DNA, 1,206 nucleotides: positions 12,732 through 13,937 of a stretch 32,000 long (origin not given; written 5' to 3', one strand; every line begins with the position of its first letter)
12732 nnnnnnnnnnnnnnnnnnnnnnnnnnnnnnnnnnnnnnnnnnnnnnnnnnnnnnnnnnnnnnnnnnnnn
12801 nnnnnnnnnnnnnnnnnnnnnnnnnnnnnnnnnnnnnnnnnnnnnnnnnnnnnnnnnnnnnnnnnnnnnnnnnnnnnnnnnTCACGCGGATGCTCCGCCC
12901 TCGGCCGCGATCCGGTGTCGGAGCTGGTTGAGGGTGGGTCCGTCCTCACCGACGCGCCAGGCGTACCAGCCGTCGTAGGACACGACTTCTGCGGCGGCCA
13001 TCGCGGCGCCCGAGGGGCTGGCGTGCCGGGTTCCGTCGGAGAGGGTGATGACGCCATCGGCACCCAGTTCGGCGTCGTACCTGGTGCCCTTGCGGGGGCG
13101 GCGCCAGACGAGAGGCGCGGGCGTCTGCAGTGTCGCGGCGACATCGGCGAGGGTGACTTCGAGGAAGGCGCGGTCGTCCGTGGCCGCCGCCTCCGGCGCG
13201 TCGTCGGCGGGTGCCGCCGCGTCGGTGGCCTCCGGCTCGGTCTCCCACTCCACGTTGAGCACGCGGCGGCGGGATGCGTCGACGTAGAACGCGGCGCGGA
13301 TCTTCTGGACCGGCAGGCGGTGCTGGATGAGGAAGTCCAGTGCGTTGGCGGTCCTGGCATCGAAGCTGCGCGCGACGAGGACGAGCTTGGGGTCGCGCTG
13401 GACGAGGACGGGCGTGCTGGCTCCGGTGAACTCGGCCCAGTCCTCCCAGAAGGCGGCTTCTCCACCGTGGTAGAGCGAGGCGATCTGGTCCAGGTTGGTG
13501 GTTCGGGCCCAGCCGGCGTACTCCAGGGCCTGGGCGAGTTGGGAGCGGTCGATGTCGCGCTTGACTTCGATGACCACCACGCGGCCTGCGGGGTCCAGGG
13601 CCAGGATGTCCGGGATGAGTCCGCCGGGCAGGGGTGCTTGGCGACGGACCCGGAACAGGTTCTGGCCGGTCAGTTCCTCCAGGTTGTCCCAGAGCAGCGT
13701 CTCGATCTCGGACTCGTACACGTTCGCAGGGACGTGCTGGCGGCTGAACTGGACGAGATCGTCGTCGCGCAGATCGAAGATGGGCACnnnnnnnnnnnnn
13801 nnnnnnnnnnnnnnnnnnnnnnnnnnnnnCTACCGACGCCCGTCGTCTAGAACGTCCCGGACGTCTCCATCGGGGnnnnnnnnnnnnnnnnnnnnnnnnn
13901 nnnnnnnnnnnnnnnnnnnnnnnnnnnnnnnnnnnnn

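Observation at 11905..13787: Translationally coupled NucS-like nuclease-RAMA fusion plus FRG-domain protein: candidate undescribed defence pair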

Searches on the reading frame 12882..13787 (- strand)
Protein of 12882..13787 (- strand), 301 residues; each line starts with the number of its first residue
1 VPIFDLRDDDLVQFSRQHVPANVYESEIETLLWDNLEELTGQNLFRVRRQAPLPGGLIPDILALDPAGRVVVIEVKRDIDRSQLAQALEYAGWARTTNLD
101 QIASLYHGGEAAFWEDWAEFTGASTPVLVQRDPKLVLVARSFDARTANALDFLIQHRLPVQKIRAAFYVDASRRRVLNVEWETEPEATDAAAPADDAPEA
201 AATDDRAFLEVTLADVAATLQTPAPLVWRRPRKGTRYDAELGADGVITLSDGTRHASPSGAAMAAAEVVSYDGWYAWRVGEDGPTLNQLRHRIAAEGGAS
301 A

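Call 6: search_protein_families(library=pfam, proteins=[window:12882-13787:-], max_evalue=0.01)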
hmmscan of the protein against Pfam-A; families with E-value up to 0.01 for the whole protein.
window:12882-13787:- (301 aa): 1 family
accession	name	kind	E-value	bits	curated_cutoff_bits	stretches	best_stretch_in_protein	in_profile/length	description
PF18755.6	RAMA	-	3.3e-15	56.4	35.2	1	196-295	4-103/107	Restriction Enzyme Adenine Methylase Associated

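Call 7: search_protein_families(library=padloc, proteins=[window:12882-13787:-], max_evalue=0.01)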
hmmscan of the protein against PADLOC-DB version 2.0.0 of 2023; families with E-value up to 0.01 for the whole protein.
window:12882-13787:- (301 aa): 9 families
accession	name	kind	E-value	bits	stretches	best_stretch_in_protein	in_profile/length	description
PDLC04916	PDC-S11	-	4.2e-23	80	1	24-194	24-195/358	-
PDLC04921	PDC-S14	-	8.8e-12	42.9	1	191-296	174-274/280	-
PDLC04913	PDC-S11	-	1.1e-10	39.1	1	60-171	63-185/375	-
PDLC04915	PDC-S11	-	1.6e-10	38.8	1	1-173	1-185/379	-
PDLC04944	PDC-S18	-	7.1e-08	30.1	1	25-106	23-103/307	-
PDLC04909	PDC-S11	-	4e-07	27.9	1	60-178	63-190/347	-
PDLC04910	PDC-S11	-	4.7e-06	24.1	1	60-107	62-110/359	-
PDLC04946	PDC-S18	-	0.00068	16.7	1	3-94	23-111/365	-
PDLC04945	PDC-S18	-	0.0077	13.6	0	1-92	1-87/302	-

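Call 8: search_protein_families(library=ncbifam, proteins=[window:12882-13787:-], max_evalue=1)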
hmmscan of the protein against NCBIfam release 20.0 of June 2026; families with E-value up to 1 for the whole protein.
window:12882-13787:- (301 aa): 2 families
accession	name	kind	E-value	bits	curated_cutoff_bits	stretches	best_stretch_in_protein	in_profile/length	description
NF003270.0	PRK04247.1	equivalog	0.0017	17.5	216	1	23-81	128-185/250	endonuclease NucS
NF002876.0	PRK03298.1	equivalog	0.034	13.5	252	1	25-90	105-168/224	endonuclease NucS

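Call 10: search_solved_structures(query=window:12882-13787:-, max_evalue=1, show_alignments=2)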
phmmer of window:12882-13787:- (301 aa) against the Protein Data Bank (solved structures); distinct sequences matched with E-value up to 1: 1.
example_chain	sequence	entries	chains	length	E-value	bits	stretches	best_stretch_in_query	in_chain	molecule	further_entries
2vld_A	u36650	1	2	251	0.46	13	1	24-90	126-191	Endonuclease NucS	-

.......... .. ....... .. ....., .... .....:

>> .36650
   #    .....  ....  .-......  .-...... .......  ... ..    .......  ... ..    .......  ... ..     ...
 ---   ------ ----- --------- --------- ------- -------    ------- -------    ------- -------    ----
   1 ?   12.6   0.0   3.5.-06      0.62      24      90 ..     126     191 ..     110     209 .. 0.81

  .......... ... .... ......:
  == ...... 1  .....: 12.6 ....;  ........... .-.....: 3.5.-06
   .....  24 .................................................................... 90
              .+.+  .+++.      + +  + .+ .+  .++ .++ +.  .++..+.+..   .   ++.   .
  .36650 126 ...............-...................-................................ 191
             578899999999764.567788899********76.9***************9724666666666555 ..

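Call 12: find_homologous_proteins(query=window:12882-13787:-, max_evalue=0.00001)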
Query window:12882-13787:- (301 aa): 395 proteins with E <= 0.00001 among 8000 candidates; the best 120 are listed.
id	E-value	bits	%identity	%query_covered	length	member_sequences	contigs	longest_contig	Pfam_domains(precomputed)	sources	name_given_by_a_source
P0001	5.9e-189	645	97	100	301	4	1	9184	PF18755.7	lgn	-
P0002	1.9e-126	439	67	98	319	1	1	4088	PF18755.7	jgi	jgi:hypothetical protein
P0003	3.1e-124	432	66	98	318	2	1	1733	PF18755.7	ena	-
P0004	4.1e-124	432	66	100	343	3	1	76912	PF18755.7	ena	-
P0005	5.5e-124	431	67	98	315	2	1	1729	PF18755.7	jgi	-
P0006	7.7e-122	424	65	98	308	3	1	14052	PF18755.7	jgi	-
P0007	3.5e-121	422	64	100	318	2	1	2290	PF18755.7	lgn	-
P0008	7.5e-121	421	64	99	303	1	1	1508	PF18755.7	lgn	-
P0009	7.5e-119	415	64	97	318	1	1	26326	PF18755.7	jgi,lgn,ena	-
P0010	1.2e-118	414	66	97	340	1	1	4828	PF18755.7,PF14267.12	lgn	-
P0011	2.9e-118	413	64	98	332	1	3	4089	PF18755.7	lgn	-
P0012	5.4e-118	412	64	96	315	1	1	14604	PF18755.7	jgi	jgi:Restriction Enzyme Adenine Methylase Associated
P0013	1.7e-117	410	61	100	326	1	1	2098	PF18755.7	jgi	jgi:hypothetical protein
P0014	2.0e-117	410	65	98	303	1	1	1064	PF18755.7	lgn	-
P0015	4.0e-117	409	65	94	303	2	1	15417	PF18755.7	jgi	jgi:hypothetical protein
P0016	3.7e-116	406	61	99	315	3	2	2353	PF18755.7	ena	-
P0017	1.4e-115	404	63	98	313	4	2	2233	PF18755.7,PF14267.12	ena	-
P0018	3.6e-115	402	64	98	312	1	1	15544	PF18755.7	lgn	-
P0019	7.3e-115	401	62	97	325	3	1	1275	PF18755.7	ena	-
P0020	1.3e-114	401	62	98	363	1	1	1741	PF18755.7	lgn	-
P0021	3.8e-114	399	63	98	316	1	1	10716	PF18755.7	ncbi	ncbi:MAG: hypothetical protein WAL50_18665 [Kineosporiaceae bacterium]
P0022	8.1e-114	398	65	98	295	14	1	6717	PF18755.7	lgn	-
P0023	1.2e-113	397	64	98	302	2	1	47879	PF18755.7,PF14267.12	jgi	-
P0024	1.3e-113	397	61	98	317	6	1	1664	PF18755.7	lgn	-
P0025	2.4e-113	397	66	94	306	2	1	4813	PF18755.7,PF14267.12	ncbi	-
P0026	5.1e-112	392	62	98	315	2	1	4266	PF18755.7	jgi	jgi:hypothetical protein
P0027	1.1e-111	391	63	97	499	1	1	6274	PF18755.7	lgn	-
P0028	1.1e-111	391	63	98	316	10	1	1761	PF18755.7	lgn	-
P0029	1.5e-111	391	62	100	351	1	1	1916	PF18755.7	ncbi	-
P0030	2.4e-111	390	60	97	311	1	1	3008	PF18755.7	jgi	jgi:hypothetical protein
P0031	4.6e-111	389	60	98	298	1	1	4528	PF18755.7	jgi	jgi:hypothetical protein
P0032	1.6e-110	387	62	98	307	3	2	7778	PF18755.7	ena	-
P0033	2.2e-110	387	61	100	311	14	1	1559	PF18755.7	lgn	-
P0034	7.5e-110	385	62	99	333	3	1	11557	PF18755.7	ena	-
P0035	8.7e-110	385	63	99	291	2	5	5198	PF18755.7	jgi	jgi:hypothetical protein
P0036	2.1e-109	383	62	98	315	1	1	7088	PF18755.7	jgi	jgi:hypothetical protein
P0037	3.1e-109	383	59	98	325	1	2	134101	PF18755.7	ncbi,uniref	ncbi:hypothetical protein GCM10009609_43830 [Pseudonocardia aurantiaca]|uniref:RAMA domain-containin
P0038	7.1e-109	382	60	98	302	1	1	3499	PF18755.7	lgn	-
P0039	3.3e-107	376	61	92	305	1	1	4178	PF18755.7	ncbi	-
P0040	3.4e-107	376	60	98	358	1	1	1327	PF18755.7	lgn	-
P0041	4.4e-107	376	61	98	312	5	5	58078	PF18755.7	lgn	-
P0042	1.0e-105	371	61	96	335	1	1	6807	PF18755.7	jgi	jgi:hypothetical protein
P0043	8.6e-104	365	59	98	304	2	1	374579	PF18755.7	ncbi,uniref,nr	ncbi:hypothetical protein [Rhodococcoides fascians]|uniref:restriction system modified-DNA reader do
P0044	2.6e-100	354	59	98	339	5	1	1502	PF18755.7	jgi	-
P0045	8.4e-100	352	58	100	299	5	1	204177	PF18755.7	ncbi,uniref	ncbi:restriction system modified-DNA reader domain-containing protein [Rhodococcoides kroppenstedtii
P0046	5.6e-98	346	59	98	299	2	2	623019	PF18755.7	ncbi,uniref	ncbi:restriction system modified-DNA reader domain-containing protein [Rhodococcoides kroppenstedtii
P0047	7.7e-89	316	54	98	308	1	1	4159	PF18755.7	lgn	-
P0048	1.0e-88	316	61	78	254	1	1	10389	PF18755.7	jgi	jgi:hypothetical protein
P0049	4.6e-87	310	52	97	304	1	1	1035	PF18755.7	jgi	jgi:hypothetical protein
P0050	7.9e-87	309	53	98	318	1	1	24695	PF18755.7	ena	-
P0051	1.2e-86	309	51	98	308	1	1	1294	PF18755.7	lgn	-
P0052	8.3e-86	306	51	98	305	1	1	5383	PF18755.7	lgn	-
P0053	9.4e-86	306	52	98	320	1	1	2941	PF18755.7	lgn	-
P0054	4.3e-85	304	51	97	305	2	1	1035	PF18755.7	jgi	jgi:hypothetical protein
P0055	6.7e-85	303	52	96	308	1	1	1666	PF18755.7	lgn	-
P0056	1.3e-84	302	50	96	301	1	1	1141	PF18755.7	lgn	-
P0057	1.9e-84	302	51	98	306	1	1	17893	PF18755.7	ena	-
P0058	2.2e-84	301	51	96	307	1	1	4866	PF18755.7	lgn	-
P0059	7.1e-84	300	52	97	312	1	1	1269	PF18755.7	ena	-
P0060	9.4e-84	299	52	96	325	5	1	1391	PF18755.7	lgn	-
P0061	1.7e-83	298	52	96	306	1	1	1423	PF18755.7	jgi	jgi:hypothetical protein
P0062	1.9e-83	298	51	98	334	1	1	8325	PF18755.7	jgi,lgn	jgi:hypothetical protein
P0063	2.5e-83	298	51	98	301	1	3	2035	PF18755.7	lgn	-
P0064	2.7e-83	298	50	97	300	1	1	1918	PF18755.7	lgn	-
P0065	3.9e-83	297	63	76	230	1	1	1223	PF18755.7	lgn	-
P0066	5.4e-83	297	53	93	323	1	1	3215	PF18755.7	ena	-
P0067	5.7e-83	297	50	98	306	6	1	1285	PF18755.7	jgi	jgi:hypothetical protein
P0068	5.8e-83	297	49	99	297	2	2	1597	PF18755.7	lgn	-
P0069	6.5e-83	297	50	98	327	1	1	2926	PF18755.7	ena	-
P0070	6.7e-83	297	50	97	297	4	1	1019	PF18755.7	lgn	-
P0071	8.1e-83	296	51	96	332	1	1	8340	PF18755.7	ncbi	-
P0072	9.0e-83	296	51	100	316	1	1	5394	PF18755.7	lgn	-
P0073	9.7e-83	296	50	98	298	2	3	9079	PF18755.7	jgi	jgi:hypothetical protein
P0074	1.2e-82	296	51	100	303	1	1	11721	PF18755.7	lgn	-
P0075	1.4e-82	296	51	98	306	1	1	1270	PF18755.7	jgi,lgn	jgi:hypothetical protein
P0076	1.4e-82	295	50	99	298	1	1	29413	PF18755.7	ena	-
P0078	1.7e-82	295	50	98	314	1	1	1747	PF18755.7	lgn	-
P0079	2.3e-82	295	51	96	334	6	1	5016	PF18755.7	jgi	-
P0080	3.2e-82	294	51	96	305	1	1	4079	PF18755.7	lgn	-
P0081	3.8e-82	294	53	92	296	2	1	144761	PF18755.7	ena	-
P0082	4.6e-82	294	51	100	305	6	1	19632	PF18755.7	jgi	jgi:Restriction Enzyme Adenine Methylase Associated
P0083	6.7e-82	293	50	97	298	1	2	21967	PF18755.7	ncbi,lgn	ncbi:MAG: hypothetical protein ACE5F5_07205 [Acidimicrobiia bacterium]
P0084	8.2e-82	293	51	96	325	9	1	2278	PF18755.7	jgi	-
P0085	9.5e-82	293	50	97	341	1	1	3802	PF18755.7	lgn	-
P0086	1.6e-81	292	51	95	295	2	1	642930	PF18755.7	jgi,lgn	-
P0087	2.0e-81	292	50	98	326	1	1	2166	PF18755.7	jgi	jgi:hypothetical protein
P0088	2.2e-81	292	51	98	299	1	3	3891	PF18755.7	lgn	-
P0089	2.3e-81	291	50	98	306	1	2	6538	PF18755.7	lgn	-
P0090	2.6e-81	291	50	98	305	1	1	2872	PF18755.7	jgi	jgi:hypothetical protein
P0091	3.0e-81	291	49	98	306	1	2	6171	PF18755.7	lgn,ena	-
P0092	3.0e-81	291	51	96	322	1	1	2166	PF18755.7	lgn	-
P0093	3.2e-81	291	49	98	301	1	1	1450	PF18755.7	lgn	-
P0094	3.2e-81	291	51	98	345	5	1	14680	PF18755.7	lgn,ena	-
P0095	3.8e-81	291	51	98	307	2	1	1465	PF18755.7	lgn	-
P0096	4.2e-81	291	60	72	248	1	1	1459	PF18755.7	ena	-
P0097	7.6e-81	290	49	99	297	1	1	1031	PF18755.7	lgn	-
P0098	7.7e-81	290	52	89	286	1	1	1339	PF18755.7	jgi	jgi:hypothetical protein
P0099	1.5e-80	289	49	98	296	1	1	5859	PF18755.7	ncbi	-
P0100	1.6e-80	289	49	96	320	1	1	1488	PF18755.7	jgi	-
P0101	1.8e-80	289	51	96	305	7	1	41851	PF18755.7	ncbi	ncbi:MAG: restriction system modified-DNA reader domain-containing protein [Acidimicrobiales bacteri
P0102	2.1e-80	288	53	96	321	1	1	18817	PF18755.7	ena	-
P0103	2.7e-80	288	51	96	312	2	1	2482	PF18755.7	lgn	-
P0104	2.8e-80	288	49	98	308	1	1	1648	PF18755.7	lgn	-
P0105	2.8e-80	288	52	97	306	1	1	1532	PF18755.7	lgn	-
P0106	2.9e-80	288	47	100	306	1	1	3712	PF18755.7,PF01939.22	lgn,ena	-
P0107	3.0e-80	288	50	98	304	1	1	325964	PF18755.7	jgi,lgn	jgi:hypothetical protein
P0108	3.1e-80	288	49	100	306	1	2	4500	PF18755.7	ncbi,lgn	-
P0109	3.2e-80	288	49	97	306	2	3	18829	PF18755.7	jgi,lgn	-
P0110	3.6e-80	288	49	100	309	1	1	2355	PF18755.7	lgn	-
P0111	4.5e-80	287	49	97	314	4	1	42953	PF18755.7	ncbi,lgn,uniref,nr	ncbi:hypothetical protein [Iamia sp.]|uniref:restriction system modified-DNA reader domain-containin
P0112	5.2e-80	287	50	93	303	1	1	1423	PF18755.7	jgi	jgi:hypothetical protein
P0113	5.2e-80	287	49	98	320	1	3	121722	PF18755.7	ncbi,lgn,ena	-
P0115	8.2e-80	286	51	98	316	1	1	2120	PF18755.7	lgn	-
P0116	9.0e-80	286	50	98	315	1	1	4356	PF18755.7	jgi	-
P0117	9.4e-80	286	50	99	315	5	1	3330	PF18755.7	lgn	-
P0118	1.0e-79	286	51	98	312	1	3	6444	PF18755.7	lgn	-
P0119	1.0e-79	286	48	99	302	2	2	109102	PF18755.7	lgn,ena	-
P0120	1.1e-79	286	50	98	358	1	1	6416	PF18755.7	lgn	-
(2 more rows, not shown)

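Call 16: find_related_loci(query=A1, collection=genome_contigs, flank=8000)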
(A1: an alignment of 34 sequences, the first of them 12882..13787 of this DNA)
Query A1 (301 aa) in genome_contigs; peptide patterns used: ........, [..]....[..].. (x = any residue, [..] = any of these).
93 stretches matched a pattern; 75 encode a relative of the query (tblastn E <= 1e-3); 74 distinct loci.
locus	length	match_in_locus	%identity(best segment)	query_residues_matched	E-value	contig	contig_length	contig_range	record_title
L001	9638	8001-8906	63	1-294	7e-119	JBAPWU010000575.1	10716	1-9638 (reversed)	MAG: Kineosporiaceae bacterium isolate MFD00109_ilm_asm_bin4 k127_143099, whole genome shotgun sequence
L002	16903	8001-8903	59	1-294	1e-109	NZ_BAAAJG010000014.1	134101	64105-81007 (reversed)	Pseudonocardia aurantiaca strain JCM 11838 sequence14, whole genome shotgun sequence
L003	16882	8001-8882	59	1-294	1e-106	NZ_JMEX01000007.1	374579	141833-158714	Rhodococcoides fascians A44A contig29, whole genome shotgun sequence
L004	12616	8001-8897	57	1-300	2e-102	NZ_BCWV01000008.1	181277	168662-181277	Rhodococcoides corynebacterioides NBRC 14404, whole genome shotgun sequence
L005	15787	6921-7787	50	1-291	2e-86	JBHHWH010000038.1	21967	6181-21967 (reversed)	MAG: Acidimicrobiia bacterium isolate S.2_sp3_bin.30 NODE_304_length_21967_cov_6.835524, whole genome shotgun sequence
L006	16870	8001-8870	50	1-294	5e-86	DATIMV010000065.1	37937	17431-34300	MAG TPA_asm: Solirubrobacterales bacterium isolate SMAG_U15779 k141_1144386, whole genome shotgun sequence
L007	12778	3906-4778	50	1-290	1e-85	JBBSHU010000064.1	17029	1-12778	MAG: Acidimicrobiales bacterium isolate LS3_sbin.15 LS3_sbin.15_K_81532_L_17029_cov_42.6676, whole genome shotgun sequen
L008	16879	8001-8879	48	1-296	7e-85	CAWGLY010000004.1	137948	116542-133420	MAG: uncultured Acidimicrobiia bacterium isolate MFD09779.bin.1.356 genome assembly, contig: contig_591, whole genome sh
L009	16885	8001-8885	51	3-294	9e-84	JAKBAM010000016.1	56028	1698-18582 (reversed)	MAG: Actinomycetes bacterium isolate ZJ2.bin36 NODE_482_length_56028_cov_8.684997, whole genome shotgun sequence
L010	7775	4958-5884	50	1-301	7e-83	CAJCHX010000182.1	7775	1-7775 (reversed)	Acidobacteriaceae bacterium isolate BOG_194 genome assembly, contig: k141_180700, whole genome shotgun sequence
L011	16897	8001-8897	50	1-296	9e-82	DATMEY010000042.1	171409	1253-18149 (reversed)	MAG TPA_asm: Ilumatobacter sp. isolate SMAG_U13448 k141_115501, whole genome shotgun sequence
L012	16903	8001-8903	49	1-296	6e-82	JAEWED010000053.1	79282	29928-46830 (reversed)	MAG: Actinomycetes bacterium isolate OH_PBlB_13 k127_981028, whole genome shotgun sequence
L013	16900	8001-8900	47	1-295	4e-80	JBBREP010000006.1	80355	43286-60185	MAG: Acidimicrobiia bacterium isolate Co_metawrap_2507 Cmw_2507_k141_19668633_length_80355_cov_10.0000, whole genome sho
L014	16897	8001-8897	49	1-296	9e-80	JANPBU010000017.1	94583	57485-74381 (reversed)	MAG: Acidimicrobiia bacterium isolate VAR_78_metabat_618 VAR_78_k141_3189240, whole genome shotgun sequence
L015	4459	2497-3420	48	1-301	2e-79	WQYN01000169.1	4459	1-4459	MAG: Micrococcales bacterium isolate Emb289P3bin96 Ga0123356_10038443, whole genome shotgun sequence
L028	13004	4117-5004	48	1-296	2e-75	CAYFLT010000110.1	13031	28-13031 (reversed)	MAG TPA_asm: uncultured Candidatus Microthrix sp. isolate ERP019367_co1_114 genome assembly, contig: NODE_3473_length_13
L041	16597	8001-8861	45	1-289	1e-70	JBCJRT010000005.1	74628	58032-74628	Solirubrobacteraceae bacterium isolate SLM_LV1_BS-L06 Node_5_length_74628_cov_75.076712, whole genome shotgun sequence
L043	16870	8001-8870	47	1-291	3e-70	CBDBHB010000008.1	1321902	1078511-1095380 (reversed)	MAG: Acidobacteriota bacterium isolate fd1ed483-0bf5-48ba-8a2f-93b9c7f7d2ca genome assembly, contig: contig_8, whole gen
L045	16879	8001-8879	47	1-293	3e-70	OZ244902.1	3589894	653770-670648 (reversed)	MAG: Candidatus Aldehydirespiratoraceae bacterium isolate bf933abc-1264-4233-9eb6-ae217d3e59e6 genome assembly, chromoso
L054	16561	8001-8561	55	1-186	3e-59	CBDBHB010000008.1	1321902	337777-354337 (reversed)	MAG: Acidobacteriota bacterium isolate fd1ed483-0bf5-48ba-8a2f-93b9c7f7d2ca genome assembly, contig: contig_8, whole gen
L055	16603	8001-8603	50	1-198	7e-59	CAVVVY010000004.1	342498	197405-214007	MAG: uncultured Solirubrobacterales bacterium isolate MFD03975.bin.2.245 genome assembly, contig: contig_22971, whole ge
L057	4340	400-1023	46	1-208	4e-56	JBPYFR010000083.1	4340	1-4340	MAG: Acidimicrobiales bacterium isolate Bin.012.fastaField_pasture_P4 k127_304953, whole genome shotgun sequence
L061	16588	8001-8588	45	1-197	3e-48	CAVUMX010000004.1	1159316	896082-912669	MAG: uncultured Actinomycetota bacterium isolate MFD04212.bin.1.11 genome assembly, contig: contig_720, whole genome sho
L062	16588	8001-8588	43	1-197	3e-47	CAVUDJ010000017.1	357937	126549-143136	MAG: uncultured Actinomycetota bacterium isolate MFD02840.bin.1.283 genome assembly, contig: contig_76094, whole genome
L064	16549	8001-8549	50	1-183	2e-46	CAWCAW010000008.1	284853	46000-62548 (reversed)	MAG: uncultured Acidimicrobiaceae bacterium isolate MFD04540.bin.2.81 genome assembly, contig: contig_34594, whole genom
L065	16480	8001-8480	49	21-180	2e-45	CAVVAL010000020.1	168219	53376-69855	MAG: uncultured Actinomycetota bacterium isolate MFD04212.bin.2.28 genome assembly, contig: contig_29302, whole genome s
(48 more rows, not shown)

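Call 30: search_protein_families(library=pfam, alignment_id=A3, max_evalue=0.00001)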
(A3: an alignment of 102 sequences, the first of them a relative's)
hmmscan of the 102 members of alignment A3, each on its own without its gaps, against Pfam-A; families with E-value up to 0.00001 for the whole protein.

A. member 1, L001:5195-6448:+ (418 aa): 1 family
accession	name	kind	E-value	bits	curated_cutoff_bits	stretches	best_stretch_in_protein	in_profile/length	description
PF01420.25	Methylase_S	-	6.4e-13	49.7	22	1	5-173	1-154/168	Type I restriction modification DNA specificity domain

B. families by the number of members that match (of 102 scanned): 81 families (the first 25 are shown)
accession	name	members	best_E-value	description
PF02384.22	N6_Mtase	5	3.2e-67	N-6 DNA Methylase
PF04851.21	ResIII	5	6.4e-39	Type III restriction enzyme, res subunit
PF12161.14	HsdM_N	5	9.2e-22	HsdM N-terminal domain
PF00270.35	DEAD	5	6.6e-11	DEAD/DEAH box helicase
PF18766.7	SWI2_SNF2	4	1.6e-25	SWI2/SNF2 ATPase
PF01381.28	HTH_3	4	1.5e-14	Helix-turn-helix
PF13560.12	HTH_31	4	1.8e-12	Helix-turn-helix domain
PF01420.25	Methylase_S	3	6.2e-36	Type I restriction modification DNA specificity domain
PF08463.15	EcoEI_R_C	3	6.1e-31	EcoEI R protein C-terminal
PF04313.20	HSDR_N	3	4.5e-15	Type I restriction enzyme R protein N terminus (HSDR_N)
PF06114.19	Peptidase_M78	3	6e-15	IrrE N-terminal-like domain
PF22679.2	T1R_D3-like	3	3.2e-11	Type I restriction enzyme subunit R domain 3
PF00271.37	Helicase_C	3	5.7e-09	Helicase conserved C-terminal domain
PF07505.17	DUF5131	2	7.9e-101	Protein of unknown function (DUF5131)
PF03186.18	CobD_Cbib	2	3.5e-95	CobD/Cbib protein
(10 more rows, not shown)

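Call 31: search_protein_families(library=pfam, alignment_id=A4, max_evalue=0.00001)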
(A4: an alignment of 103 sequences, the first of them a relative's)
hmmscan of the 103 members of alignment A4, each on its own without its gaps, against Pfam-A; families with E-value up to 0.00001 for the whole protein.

A. member 1, L001:9168-9638:+ (157 aa): 0 families

B. families by the number of members that match (of 103 scanned): 90 families (the first 25 are shown)
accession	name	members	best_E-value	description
PF04851.21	ResIII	3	6.4e-41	Type III restriction enzyme, res subunit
PF02384.22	N6_Mtase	3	1.8e-40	N-6 DNA Methylase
PF00270.35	DEAD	3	8.8e-11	DEAD/DEAH box helicase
PF18766.7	SWI2_SNF2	2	2.5e-55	SWI2/SNF2 ATPase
PF04313.20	HSDR_N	2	1.7e-35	Type I restriction enzyme R protein N terminus (HSDR_N)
PF01661.27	Macro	2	2.6e-23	Macro domain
PF00271.37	Helicase_C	2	1.5e-20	Helicase conserved C-terminal domain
PF12740.14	PETase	2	3.8e-11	PET hydrolase-like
PF00561.26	Abhydrolase_1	2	2.4e-08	alpha/beta hydrolase fold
PF01738.24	DLH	2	5e-08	Dienelactone hydrolase family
PF00501.34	AMP-binding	1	1.1e-70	AMP-binding enzyme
PF07995.17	GSDH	1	5e-70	Glucose / Sorbosone dehydrogenase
PF04185.19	Phosphoesterase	1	9.3e-68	Phosphoesterase family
PF12008.13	EcoR124_C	1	4e-67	Type I restriction and modification enzyme - subunit R C terminal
PF00563.25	EAL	1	3.5e-66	EAL domain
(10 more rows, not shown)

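Call 56: predict_structure(alignment_id=A1)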
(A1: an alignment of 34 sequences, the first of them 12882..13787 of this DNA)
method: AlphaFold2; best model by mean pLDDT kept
length: 301 residues; sequences in the alignment: 34
mean_pLDDT: 88.2   pTM: 0.70
mean pLDDT of the five models: 88.2, 87.1, 81.1, 78.5, 77.9
residues with pLDDT >= 90: 208; 70-90: 62; 50-70: 10; < 50: 21
segments of 3 or more residues with pLDDT < 50: 184-203
pLDDT, mean of each block of 10 residues (from residue 1): 82 88 91 90 94 95 97 97 97 96 96 92 89 97 96 93 94 90 48 42 61 94 96 91 97 94 88 93 95 79 42
secondary structure, 60 per line:
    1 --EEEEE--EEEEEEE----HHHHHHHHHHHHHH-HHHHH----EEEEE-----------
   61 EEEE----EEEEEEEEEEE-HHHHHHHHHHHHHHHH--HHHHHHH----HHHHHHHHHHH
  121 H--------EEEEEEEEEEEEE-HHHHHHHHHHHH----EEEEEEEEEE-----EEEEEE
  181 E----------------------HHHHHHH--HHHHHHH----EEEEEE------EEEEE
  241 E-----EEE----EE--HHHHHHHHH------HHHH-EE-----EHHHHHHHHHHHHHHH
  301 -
elements in order: E3-7 E10-16 H21-34 H36-40 E45-49 E61-64 E69-79 H81-96 H99-105 H110-121 E130-142 H144-155 E160-169 E175-181 H204-210 H213-219 E224-229 E236-241 E247-249 H258-266 H273-276 H286-300
